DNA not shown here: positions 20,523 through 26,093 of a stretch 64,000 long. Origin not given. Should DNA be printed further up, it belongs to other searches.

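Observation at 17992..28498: Candidate undescribed three-gene system: two giant sacsin/Hsp90-like GHKL ATPase proteins coupled to an SNF2 helicase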

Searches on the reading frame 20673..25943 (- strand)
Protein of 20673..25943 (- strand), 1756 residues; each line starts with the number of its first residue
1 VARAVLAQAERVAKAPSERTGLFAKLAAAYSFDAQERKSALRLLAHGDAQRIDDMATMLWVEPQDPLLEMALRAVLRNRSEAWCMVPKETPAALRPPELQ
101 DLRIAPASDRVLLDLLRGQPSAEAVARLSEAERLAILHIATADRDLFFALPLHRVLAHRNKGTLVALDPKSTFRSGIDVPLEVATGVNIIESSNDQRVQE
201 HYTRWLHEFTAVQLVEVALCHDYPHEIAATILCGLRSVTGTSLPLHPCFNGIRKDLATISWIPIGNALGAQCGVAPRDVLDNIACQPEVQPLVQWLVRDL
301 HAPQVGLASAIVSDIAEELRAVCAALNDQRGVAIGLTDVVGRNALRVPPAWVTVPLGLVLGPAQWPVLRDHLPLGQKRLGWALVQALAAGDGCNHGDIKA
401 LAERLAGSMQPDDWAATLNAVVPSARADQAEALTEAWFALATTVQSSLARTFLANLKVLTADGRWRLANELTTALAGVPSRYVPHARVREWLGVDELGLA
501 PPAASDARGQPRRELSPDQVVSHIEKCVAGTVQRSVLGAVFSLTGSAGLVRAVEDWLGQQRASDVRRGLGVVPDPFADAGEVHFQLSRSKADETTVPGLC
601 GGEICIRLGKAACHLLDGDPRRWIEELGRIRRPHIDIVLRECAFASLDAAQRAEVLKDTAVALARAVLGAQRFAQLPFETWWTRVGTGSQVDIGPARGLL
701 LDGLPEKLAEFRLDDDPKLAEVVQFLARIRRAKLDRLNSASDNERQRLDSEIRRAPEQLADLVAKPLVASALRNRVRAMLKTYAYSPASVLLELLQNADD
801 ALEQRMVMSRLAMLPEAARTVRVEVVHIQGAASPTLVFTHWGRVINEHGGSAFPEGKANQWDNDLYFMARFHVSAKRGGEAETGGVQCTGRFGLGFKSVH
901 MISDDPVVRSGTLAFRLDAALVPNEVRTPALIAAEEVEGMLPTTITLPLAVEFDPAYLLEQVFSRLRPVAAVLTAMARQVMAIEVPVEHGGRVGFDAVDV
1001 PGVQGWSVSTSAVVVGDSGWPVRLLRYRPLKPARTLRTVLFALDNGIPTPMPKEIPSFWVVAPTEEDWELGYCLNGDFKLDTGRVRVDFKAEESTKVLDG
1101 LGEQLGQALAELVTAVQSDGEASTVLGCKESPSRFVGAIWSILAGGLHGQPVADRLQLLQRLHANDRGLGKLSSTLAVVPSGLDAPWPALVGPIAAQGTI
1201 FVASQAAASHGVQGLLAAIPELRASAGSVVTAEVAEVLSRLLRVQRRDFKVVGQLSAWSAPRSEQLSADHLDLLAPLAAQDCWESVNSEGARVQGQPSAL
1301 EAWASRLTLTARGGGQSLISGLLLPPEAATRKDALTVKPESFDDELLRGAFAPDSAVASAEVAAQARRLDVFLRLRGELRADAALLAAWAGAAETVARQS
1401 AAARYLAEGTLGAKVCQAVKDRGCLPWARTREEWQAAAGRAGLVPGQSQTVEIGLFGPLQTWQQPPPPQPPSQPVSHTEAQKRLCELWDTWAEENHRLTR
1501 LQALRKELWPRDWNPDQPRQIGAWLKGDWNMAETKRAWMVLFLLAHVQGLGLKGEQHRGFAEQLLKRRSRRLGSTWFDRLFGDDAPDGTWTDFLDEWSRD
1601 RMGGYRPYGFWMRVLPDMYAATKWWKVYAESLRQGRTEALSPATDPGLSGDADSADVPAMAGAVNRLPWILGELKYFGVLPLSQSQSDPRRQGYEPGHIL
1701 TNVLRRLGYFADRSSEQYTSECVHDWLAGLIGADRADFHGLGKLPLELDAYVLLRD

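Call 7: search_protein_families(library=pfam, proteins=[window:20673-25943:-], max_evalue=0.01)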
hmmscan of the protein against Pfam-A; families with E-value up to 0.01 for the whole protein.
window:20673-25943:- (1756 aa): 1 family
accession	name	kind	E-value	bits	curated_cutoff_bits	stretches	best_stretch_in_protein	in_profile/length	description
PF25794.1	SACS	-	2.1e-08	34.7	32.8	1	772-805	4-35/247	Sacsin domain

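Call 8: search_protein_families(library=ncbifam, proteins=[window:20673-25943:-], max_evalue=0.01)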
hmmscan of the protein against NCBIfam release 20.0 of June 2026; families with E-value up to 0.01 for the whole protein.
window:20673-25943:- (1756 aa): 1 family
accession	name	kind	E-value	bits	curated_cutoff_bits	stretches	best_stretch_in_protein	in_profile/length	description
NF047352.1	P_loop_sacsin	domain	3.5e-09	37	50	1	790-908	3-79/80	sacsin N-terminal ATP-binding-like domain-containing protein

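Call 9: search_protein_families(library=padloc, proteins=[window:20673-25943:-], max_evalue=0.01)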
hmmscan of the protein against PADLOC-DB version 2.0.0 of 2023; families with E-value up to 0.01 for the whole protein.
window:20673-25943:- (1756 aa): 6 families
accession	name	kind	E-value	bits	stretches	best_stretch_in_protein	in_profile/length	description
PDLC03968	TmtA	-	3.8e-09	32.8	1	888-961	136-208/1486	-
PDLC03965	TmtA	-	1.5e-08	31.1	1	771-918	16-122/1370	-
PDLC03966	TmtA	-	1e-07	28.2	1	887-929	114-159/1655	-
PDLC03972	TmtA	-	4e-07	26.5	1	792-920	46-137/1302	-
PDLC03969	TmtA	-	3.1e-05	19.7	1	881-925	97-141/1563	-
PDLC03964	TmtA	-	0.00057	16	0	791-803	50-62/1538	-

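Call 87: search_dna_similar(query=window:20676-25943:-, collection=plasmids, mode=protein, max_evalue=1e-10, max_rows=25)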
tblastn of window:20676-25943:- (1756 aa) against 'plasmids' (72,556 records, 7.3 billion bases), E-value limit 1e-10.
Records with a match: 5; places in all: 6; records where one place covers at least 80% of the query: 0.
Best place of each record, by identity: <60% 5.
By first word of the organism name: Deinococcus 2; Trichormus 2; Haematobacter 1.
By predicted mobility (MOB-suite, as given by PLSDB): non-mobilizable 3; conjugative 2.
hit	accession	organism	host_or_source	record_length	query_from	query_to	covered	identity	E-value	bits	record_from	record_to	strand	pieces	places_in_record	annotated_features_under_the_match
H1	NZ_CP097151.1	Deinococcus sp. QL22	-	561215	522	1191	38%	26.4%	3e-24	119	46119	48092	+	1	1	hypothetical protein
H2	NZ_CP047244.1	Trichormus variabilis 0441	cell culture,thermal spring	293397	405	1103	40%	20.5%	4e-21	109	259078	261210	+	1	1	hypothetical protein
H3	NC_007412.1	Trichormus variabilis ATCC 29413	-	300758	405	1103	40%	20.5%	4e-21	109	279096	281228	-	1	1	hypothetical protein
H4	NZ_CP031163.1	Deinococcus wulumuqiensis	cell culture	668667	749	1183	25%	28.6%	1e-20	107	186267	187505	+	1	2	hypothetical protein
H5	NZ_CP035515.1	Haematobacter massiliensis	single cell,human skin swab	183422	697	1191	28%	24.7%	2e-17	97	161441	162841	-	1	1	hypothetical protein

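Call 88: get_annotated_region(hit=H1, flank=12000)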
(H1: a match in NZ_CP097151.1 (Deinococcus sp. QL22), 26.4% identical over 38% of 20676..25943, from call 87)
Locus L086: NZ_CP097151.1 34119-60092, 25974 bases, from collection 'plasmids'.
description: Deinococcus sp. QL22 plasmid unnamed4, complete sequence
organism: Deinococcus sp. QL22 (NCBI taxid 2939437)
taxonomy: Bacteria; Deinococcota; Deinococci; Deinococcales; Deinococcaceae; Deinococcus; Deinococcus sp. QL22
host: -; source: -; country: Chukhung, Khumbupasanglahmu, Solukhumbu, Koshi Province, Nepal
typing (MOB-suite, as given by PLSDB): non-mobilizable
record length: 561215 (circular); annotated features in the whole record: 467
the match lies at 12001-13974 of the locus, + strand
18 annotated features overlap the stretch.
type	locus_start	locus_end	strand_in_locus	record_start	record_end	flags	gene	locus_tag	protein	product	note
CDS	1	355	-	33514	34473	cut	-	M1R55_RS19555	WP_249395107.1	hypothetical protein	-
CDS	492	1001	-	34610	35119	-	-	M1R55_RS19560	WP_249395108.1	hypothetical protein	-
CDS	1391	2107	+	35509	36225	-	-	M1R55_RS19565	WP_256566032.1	HNH endonuclease signature motif containing protein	-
CDS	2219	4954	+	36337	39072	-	-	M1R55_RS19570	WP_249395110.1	CHAT domain-containing tetratricopeptide repeat protein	-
CDS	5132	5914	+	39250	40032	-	-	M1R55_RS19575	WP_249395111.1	hypothetical protein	-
CDS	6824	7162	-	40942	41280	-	-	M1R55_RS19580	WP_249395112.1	hypothetical protein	-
CDS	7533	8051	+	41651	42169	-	-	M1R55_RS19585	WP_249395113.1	hypothetical protein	-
CDS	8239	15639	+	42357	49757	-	-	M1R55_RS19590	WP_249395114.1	hypothetical protein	-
CDS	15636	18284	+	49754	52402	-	-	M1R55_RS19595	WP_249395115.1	helicase-related protein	-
CDS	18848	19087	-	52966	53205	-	-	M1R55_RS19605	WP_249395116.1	hypothetical protein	-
CDS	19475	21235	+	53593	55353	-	-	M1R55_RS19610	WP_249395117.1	ATP-binding protein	-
CDS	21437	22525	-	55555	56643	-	recA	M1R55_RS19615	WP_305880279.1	recombinase RecA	GO:0006310 - DNA recombination [Evidence IEA]; GO:0006281 - DNA repair [Evidence IEA]; GO:0009432 - SOS response ...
CDS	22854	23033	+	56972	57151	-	-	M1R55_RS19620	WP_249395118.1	hypothetical protein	-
CDS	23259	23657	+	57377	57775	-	-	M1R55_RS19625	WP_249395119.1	hypothetical protein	-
CDS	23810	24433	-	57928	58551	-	-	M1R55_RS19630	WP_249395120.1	hypothetical protein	-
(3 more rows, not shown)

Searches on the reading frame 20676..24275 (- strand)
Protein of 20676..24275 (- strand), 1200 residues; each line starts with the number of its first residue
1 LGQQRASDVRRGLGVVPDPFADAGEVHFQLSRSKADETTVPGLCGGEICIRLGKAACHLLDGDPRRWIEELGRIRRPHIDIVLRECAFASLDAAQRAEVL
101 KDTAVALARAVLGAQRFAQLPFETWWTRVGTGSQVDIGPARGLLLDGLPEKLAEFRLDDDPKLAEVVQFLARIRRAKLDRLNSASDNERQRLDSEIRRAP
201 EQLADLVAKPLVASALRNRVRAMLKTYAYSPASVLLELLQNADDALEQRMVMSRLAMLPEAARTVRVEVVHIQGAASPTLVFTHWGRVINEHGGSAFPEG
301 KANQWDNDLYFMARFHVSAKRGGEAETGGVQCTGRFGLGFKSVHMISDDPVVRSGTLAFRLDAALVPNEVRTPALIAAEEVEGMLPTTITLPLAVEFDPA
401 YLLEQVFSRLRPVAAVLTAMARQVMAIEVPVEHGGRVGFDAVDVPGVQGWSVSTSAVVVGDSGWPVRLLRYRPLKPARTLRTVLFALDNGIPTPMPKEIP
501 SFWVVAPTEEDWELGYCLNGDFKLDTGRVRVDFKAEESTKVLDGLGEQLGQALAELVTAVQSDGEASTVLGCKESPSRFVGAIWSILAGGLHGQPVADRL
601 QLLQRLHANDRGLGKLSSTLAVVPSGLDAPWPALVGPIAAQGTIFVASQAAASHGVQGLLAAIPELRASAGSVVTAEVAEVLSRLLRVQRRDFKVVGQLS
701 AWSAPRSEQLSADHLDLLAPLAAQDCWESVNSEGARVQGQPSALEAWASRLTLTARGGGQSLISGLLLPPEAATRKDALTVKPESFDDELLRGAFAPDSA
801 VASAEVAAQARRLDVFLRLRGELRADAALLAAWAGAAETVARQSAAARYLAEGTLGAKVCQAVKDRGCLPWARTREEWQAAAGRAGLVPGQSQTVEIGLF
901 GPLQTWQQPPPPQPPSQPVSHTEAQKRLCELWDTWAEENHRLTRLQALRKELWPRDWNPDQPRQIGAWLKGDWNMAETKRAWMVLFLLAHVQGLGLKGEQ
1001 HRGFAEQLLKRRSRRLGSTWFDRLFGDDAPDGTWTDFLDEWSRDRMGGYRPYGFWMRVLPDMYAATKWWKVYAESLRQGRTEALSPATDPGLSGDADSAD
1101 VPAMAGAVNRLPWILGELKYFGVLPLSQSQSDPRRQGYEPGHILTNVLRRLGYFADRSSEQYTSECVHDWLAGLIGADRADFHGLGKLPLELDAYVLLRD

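Call 43: predict_structure(alignment_id=A2)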
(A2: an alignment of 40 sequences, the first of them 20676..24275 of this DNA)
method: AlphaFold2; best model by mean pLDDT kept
length: 1200 residues; sequences in the alignment: 40
mean_pLDDT: 85.3   pTM: 0.63
mean pLDDT of the five models: 85.3, 84.3, 82.7, 82.7, 81.8
residues with pLDDT >= 90: 583; 70-90: 479; 50-70: 103; < 50: 35
segments of 3 or more residues with pLDDT < 50: 1-4, 322-327, 904-915, 1094-1099, 1128-1130
pLDDT, mean of each block of 10 residues (from residue 1): 52 62 69 79 79 75 75 70 75 74 83 77 77 72 85 84 91 89 84 85 89 92 88 92 92 90 95 88 93 82 86 70 48 59 92 88 88 65 89 92 94 94 94 92 95 94 93 87 96 94 87 92 74 90 95 96 90 90 93 89 95 96 94 94 95 95 89 95 96 95 93 95 94 83 92 95 94 93 91 94 95 94 89 93 94 93 90 90 90 89 46 60 92 91 86 84 88 91 93 78 90 84 81 77 62 78 86 87 67 49 80 87 70 70 88 83 90 91 88 83
secondary structure, 60 per line:
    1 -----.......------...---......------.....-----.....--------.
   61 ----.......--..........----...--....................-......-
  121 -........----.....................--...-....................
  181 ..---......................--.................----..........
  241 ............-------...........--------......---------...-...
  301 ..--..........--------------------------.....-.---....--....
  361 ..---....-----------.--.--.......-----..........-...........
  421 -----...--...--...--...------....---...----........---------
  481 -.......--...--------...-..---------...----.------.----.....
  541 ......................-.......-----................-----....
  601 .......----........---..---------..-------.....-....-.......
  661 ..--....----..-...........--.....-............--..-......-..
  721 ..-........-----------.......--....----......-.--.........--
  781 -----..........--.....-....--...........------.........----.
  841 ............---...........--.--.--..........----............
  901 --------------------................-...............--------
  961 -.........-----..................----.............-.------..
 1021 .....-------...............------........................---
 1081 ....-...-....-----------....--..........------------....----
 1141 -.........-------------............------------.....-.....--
elements in order (helices of 4 or more, strands of 3 or more residues): H6-12 E25-30 E37-41 E47-51 E65-71 E74-83 H93-112 H114-119 H122-129 H134-154 H161-182 H186-207 H210-226 H231-252 H260-263 E264-270 E279-284 H298-302 H305-314 H341-345 E351-354 E357-362 E366-369 E387-393 H399-408 H410-420 E426-428 E436-438 E441-443 E450-453 E457-459 E464-471 E482-488 E491-493 E502-504 E517-519 H536-562 H564-570 H576-591 H597-607 H612-619 E643-647 H649-652 H654-662 H665-668 H676-686 E689-693 H695-706 H712-717 H719-722 H724-731 H743-749 E752-755 E760-762 H770-778 H786-795 H804-807 H810-820 H827-835 H840-852 H856-866 H875-884 H889-900 H921-936 H938-952 H962-970 H976-993 H998-1010 H1020-1025 H1033-1047 H1054-1077 H1081-1084 H1090-1093 H1105-1108 H1111-1120 H1133-1136 H1142-1150 H1164-1175 H1188-1192 H1194-1198

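Call 55: search_protein_representatives(protein=window:20676-24275:-)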
Query: 1200 residues. Proteins with E-value up to 0.001 (for the whole library): 819; up to 1e-10: 686; up to 1e-30: 296. The best 150 are listed.
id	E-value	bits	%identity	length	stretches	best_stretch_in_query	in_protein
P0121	0.0e+00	2716.7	100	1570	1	1-1200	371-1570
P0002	0.0e+00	1356.6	56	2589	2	2-1196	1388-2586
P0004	0.0e+00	1190.0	50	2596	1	17-1199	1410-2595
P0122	0.0e+00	1170.2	50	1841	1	8-1199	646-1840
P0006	0.0e+00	1065.5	47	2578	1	2-1198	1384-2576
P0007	1.0e-282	957.5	45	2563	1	18-1198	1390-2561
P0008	6.3e-259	878.8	43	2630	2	9-1198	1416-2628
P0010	3.5e-199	680.9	39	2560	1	22-1193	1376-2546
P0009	2.2e-196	671.6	39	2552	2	24-1193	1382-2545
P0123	8.3e-164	563.7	37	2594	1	7-1195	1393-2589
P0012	9.7e-164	563.5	37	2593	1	8-1194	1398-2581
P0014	9.7e-127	440.9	35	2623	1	128-1179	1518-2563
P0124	4.8e-122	425.4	37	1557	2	118-477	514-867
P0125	8.9e-112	391.4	33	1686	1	31-1191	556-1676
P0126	2.2e-111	390.1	34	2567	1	77-1124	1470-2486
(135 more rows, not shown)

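Call 108: find_encoding_contigs(protein=P0121, flank=10000, max_places=2)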
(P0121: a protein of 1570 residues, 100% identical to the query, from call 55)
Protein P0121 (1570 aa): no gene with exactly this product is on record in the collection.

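Call 110: find_encoding_contigs(protein=P0259, flank=10000, max_places=3)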
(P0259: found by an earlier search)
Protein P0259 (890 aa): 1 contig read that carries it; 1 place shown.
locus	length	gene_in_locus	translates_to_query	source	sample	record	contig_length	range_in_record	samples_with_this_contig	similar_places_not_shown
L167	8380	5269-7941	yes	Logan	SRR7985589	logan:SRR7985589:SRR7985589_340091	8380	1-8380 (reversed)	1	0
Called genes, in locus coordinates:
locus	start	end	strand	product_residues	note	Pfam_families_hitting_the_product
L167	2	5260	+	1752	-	?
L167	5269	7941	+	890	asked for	PF04851:ResIII, PF00176:SNF2-rel_dom, PF00270:DEAD (weak), PF00271:Helicase_C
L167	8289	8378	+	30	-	?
